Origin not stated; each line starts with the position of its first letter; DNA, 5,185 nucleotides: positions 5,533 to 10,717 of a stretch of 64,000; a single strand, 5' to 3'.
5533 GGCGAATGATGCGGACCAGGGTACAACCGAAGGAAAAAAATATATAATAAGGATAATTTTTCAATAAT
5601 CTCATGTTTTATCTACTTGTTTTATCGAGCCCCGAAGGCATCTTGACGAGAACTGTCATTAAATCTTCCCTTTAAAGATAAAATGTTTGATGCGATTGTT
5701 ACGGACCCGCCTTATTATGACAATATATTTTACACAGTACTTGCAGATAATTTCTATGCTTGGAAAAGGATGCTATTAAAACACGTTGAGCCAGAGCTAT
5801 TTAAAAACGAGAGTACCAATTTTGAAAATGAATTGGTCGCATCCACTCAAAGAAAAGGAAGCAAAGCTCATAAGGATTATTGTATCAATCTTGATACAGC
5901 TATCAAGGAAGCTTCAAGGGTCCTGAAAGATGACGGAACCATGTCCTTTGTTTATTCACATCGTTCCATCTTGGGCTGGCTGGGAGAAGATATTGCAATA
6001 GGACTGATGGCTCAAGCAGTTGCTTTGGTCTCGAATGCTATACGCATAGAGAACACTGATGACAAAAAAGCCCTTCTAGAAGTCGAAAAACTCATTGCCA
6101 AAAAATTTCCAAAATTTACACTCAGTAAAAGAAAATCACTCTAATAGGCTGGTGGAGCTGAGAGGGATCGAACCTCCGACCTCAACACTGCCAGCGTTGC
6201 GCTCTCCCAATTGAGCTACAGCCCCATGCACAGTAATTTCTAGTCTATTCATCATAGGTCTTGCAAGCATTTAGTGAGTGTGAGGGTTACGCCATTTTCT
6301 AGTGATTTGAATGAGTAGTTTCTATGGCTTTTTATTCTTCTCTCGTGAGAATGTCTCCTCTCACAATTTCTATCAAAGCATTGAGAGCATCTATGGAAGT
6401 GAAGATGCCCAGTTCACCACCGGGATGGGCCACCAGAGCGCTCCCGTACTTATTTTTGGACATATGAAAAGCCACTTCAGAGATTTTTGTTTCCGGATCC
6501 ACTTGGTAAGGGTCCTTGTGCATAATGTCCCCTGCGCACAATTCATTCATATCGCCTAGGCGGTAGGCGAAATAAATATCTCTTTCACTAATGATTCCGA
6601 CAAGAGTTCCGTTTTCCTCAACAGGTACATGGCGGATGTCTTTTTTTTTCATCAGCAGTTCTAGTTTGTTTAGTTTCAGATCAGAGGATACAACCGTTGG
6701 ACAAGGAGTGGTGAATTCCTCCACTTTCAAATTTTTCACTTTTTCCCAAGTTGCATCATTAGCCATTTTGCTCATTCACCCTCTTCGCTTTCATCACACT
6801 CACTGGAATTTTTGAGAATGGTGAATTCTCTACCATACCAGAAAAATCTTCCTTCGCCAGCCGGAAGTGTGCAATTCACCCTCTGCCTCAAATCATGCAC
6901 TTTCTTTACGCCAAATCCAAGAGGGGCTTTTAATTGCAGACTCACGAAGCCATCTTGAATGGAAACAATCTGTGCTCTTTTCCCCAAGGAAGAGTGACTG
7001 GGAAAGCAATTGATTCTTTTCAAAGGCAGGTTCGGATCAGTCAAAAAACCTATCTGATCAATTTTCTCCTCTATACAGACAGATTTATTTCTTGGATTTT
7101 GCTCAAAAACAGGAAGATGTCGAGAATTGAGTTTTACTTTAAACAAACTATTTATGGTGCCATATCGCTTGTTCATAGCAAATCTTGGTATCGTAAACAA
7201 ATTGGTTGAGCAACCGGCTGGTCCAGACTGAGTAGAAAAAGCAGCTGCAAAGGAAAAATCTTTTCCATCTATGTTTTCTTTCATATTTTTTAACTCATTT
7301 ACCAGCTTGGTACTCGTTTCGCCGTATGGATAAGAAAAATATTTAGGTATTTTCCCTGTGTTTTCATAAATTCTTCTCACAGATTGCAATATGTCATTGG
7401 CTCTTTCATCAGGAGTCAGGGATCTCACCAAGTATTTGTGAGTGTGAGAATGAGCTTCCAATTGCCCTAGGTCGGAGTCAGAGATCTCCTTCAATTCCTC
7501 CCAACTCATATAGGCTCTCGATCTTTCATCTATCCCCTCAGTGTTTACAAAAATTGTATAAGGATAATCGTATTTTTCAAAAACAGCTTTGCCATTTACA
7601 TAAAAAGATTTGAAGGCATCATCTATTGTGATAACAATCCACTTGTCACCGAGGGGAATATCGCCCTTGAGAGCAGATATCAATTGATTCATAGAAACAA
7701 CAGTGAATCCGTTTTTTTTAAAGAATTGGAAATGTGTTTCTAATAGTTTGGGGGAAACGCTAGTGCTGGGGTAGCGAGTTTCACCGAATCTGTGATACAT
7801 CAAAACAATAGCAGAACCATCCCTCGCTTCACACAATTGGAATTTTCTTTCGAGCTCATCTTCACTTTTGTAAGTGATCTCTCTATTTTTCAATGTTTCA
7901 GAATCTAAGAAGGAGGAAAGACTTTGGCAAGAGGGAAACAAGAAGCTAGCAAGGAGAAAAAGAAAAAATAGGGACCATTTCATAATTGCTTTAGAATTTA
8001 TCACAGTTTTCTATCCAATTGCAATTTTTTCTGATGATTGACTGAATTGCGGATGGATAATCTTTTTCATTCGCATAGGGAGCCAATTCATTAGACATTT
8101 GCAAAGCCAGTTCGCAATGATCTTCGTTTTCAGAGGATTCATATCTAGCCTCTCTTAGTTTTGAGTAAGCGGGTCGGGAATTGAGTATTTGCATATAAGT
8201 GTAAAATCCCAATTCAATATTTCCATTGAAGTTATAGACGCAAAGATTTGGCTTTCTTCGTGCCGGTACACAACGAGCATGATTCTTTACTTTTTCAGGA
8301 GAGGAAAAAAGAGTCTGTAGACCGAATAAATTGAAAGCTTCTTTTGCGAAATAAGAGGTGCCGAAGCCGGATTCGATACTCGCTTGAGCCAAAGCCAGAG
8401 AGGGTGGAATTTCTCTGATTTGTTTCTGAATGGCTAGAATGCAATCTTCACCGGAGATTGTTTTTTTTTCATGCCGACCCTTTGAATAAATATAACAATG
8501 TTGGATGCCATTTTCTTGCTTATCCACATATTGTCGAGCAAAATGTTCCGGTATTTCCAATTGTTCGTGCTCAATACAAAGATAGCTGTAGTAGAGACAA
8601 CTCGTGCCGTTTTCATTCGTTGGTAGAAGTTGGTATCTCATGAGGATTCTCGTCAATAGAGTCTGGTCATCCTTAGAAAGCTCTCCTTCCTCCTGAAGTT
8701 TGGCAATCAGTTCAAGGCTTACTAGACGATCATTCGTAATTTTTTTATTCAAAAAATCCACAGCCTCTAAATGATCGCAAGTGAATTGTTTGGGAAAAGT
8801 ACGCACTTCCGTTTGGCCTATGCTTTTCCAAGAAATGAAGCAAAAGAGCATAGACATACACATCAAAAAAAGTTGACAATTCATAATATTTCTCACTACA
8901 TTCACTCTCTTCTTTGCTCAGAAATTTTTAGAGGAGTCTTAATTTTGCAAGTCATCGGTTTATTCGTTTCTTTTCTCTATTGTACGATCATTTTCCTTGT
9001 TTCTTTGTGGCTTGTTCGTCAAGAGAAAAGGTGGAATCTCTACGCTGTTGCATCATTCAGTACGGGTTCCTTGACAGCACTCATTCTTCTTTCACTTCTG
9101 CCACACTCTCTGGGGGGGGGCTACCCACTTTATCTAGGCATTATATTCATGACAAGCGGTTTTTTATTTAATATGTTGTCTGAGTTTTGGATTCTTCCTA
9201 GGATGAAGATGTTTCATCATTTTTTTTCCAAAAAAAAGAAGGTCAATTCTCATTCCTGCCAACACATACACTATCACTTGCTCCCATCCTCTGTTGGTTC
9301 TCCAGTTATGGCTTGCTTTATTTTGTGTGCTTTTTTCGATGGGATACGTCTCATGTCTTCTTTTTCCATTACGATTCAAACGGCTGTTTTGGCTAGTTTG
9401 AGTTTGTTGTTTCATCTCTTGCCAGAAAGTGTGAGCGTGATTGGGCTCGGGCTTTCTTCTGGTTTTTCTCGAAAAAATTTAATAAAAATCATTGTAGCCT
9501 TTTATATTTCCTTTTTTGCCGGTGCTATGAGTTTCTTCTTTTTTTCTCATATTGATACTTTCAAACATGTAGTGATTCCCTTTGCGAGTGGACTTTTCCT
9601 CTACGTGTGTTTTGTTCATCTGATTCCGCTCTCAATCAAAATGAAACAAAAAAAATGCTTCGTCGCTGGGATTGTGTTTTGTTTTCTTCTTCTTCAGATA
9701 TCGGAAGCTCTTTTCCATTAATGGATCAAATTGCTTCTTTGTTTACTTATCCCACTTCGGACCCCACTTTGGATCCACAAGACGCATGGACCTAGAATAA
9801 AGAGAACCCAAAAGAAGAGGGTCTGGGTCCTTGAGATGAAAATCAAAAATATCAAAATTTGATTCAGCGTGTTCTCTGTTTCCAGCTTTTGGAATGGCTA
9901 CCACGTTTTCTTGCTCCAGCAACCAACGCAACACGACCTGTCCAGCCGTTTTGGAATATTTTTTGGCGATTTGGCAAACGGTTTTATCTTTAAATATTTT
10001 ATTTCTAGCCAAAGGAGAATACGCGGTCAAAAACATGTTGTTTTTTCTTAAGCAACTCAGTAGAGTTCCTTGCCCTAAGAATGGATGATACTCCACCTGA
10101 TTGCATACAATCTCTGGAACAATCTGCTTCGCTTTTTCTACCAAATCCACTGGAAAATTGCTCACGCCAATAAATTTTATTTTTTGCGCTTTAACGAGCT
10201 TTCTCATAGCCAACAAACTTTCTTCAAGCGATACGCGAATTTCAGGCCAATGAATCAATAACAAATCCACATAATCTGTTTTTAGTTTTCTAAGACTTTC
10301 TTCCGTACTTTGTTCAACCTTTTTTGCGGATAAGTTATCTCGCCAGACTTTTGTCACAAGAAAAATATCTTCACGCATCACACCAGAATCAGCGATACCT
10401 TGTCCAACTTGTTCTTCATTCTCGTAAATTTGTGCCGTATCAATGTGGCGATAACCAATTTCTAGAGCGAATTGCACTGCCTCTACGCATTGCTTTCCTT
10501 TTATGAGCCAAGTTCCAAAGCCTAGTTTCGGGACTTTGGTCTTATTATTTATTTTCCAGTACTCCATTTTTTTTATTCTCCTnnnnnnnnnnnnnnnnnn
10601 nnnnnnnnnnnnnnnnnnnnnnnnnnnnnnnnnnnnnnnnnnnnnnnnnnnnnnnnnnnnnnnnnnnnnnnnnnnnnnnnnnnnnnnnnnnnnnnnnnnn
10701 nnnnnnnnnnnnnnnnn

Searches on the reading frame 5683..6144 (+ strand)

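Call 43: search_protein_families(library=pfam, proteins=[window:5683-6144:+], max_evalue=0.001)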
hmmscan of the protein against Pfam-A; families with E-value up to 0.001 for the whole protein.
window:5683-6144:+ (153 aa): 1 family
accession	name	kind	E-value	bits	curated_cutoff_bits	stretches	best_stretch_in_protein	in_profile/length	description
PF01555.25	N6_N4_Mtase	-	7.5e-06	26.5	26.7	1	3-105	2-61/221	DNA methylase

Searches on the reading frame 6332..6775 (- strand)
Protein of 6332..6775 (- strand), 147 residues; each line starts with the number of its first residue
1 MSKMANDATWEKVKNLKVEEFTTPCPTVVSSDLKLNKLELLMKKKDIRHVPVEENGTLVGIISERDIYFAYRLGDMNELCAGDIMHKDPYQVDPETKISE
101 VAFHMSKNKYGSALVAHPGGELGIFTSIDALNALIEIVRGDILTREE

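Call 43: search_protein_families(library=pfam, proteins=[window:6332-6775:-], max_evalue=0.001)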
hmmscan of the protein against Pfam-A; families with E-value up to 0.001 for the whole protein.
window:6332-6775:- (147 aa): 1 family
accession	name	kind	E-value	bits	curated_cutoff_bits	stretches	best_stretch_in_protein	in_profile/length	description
PF00571.33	CBS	-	3.8e-20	72.4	24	2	18-70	1-54/57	CBS domain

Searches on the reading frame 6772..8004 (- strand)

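Call 43: search_protein_families(library=pfam, proteins=[window:6772-8004:-], max_evalue=0.001)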
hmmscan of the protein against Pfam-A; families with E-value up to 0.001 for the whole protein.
window:6772-8004:- (410 aa): 1 family
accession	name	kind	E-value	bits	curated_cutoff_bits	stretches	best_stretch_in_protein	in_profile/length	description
PF01522.26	Polysacc_deac_1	-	1.5e-20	73.9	23.1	1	118-241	4-119/124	Polysaccharide deacetylase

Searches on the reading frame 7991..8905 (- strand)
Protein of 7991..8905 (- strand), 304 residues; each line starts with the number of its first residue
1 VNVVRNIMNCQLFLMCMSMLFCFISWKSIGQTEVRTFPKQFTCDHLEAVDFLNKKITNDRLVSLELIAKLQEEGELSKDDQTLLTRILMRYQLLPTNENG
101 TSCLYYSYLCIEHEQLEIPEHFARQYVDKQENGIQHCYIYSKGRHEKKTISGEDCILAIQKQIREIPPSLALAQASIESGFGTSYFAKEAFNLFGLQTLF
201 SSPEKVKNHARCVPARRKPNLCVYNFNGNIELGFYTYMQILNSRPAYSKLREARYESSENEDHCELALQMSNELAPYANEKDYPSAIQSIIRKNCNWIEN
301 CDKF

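Call 43: search_protein_families(library=pfam, proteins=[window:7991-8905:-], max_evalue=0.001)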
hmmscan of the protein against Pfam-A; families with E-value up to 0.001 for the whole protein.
window:7991-8905:- (304 aa): 1 family
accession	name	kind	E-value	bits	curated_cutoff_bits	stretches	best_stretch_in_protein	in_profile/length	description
PF01832.25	Glucosaminidase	-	3.5e-15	57.2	30.2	1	164-294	11-121/123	Mannosyl-glycoprotein endo-beta-N-acetylglucosaminidase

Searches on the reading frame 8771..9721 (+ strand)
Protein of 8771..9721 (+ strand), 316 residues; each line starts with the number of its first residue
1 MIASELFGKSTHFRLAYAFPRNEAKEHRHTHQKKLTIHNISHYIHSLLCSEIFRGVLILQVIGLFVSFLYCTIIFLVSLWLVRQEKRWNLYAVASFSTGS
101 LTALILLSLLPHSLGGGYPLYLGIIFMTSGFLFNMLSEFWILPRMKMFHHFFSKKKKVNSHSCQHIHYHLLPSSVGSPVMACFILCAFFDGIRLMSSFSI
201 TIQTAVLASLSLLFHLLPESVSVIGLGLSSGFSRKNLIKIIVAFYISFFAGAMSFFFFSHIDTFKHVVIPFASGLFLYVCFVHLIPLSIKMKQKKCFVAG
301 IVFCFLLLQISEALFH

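Call 43: search_protein_families(library=pfam, proteins=[window:8771-9721:+], max_evalue=0.001)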
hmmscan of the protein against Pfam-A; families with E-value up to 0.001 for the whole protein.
window:8771-9721:+ (316 aa): 1 family
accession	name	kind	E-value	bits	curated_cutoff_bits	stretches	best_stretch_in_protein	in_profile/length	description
PF02535.28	Zip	-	4.2e-09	36.5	35.1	1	62-301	5-316/323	ZIP Zinc transporter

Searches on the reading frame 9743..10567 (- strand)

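Call 43: search_protein_families(library=pfam, proteins=[window:9743-10567:-], max_evalue=0.001)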
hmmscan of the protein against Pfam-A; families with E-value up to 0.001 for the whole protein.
window:9743-10567:- (274 aa): 1 family
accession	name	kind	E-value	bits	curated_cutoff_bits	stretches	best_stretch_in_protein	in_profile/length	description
PF00248.27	Aldo_ket_red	-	1.5e-57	195.3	24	1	14-247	1-280/291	Aldo/keto reductase family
